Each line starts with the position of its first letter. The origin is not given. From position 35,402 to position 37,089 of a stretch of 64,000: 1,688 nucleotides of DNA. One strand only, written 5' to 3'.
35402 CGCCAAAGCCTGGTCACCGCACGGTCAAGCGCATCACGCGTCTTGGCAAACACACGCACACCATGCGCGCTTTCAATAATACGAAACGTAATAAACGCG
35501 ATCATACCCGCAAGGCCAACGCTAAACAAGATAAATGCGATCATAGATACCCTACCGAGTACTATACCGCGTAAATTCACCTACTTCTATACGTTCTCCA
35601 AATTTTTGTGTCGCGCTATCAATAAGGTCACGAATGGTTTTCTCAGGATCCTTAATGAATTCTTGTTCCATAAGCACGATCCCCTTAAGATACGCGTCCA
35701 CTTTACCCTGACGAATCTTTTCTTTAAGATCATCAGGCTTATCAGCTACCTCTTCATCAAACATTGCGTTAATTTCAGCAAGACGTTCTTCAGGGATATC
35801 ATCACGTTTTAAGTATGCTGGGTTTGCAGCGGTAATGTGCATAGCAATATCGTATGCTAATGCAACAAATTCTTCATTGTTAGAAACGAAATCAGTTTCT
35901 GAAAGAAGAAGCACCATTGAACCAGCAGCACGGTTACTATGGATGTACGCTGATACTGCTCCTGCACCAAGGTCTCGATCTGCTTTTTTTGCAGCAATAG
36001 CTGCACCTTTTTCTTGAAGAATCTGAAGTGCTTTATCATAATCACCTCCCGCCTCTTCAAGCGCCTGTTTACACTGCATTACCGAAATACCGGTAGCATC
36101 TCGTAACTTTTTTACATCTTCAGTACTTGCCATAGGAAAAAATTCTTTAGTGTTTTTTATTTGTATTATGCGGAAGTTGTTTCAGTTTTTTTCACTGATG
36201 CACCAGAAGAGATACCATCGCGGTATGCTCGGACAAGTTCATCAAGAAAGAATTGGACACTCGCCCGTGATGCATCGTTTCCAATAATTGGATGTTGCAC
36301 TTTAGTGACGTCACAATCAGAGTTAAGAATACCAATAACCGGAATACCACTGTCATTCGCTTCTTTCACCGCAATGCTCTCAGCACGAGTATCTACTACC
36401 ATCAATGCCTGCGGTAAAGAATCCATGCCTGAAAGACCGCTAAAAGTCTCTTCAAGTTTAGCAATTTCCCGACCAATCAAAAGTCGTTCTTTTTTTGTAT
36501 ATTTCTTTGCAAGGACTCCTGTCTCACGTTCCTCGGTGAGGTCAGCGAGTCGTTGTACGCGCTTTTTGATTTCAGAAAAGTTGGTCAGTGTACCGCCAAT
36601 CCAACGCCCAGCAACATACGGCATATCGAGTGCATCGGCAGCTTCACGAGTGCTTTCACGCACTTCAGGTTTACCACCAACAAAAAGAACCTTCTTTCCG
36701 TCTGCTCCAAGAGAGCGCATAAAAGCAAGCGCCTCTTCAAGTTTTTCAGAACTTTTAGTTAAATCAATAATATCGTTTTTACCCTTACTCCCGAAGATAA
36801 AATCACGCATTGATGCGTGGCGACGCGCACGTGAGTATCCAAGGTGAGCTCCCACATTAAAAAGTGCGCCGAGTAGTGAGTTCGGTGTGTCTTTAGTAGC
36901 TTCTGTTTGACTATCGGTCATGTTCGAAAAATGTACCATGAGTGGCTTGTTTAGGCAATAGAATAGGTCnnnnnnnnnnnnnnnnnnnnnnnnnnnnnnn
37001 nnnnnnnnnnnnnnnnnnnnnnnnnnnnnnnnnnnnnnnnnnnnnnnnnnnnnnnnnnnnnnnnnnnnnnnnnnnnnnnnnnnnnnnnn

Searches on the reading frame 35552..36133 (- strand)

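Call 49: search_protein_families(library=pfam, proteins=[window:35552-36133:-], max_evalue=0.00001)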
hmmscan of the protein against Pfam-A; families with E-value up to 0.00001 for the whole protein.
window:35552-36133:- (193 aa): 1 family
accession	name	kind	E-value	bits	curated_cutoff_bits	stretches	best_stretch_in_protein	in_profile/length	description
PF00889.24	EF_TS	-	1.9e-28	99.9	27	1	55-191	76-201/204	Elongation factor TS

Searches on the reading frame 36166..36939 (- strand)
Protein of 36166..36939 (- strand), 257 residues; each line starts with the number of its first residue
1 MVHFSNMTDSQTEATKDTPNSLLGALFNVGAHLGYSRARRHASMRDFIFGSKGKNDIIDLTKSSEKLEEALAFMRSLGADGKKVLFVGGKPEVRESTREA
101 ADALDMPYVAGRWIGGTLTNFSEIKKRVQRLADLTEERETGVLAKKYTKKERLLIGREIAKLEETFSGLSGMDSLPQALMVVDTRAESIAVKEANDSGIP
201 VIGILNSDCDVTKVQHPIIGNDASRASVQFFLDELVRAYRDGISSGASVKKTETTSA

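Call 49: search_protein_families(library=pfam, proteins=[window:36166-36939:-], max_evalue=0.00001)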
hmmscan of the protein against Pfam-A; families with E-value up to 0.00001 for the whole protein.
window:36166-36939:- (257 aa): 1 family
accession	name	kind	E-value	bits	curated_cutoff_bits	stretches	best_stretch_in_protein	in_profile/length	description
PF00318.25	Ribosomal_S2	-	1.6e-63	214.3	26.1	1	26-242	1-216/216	Ribosomal protein S2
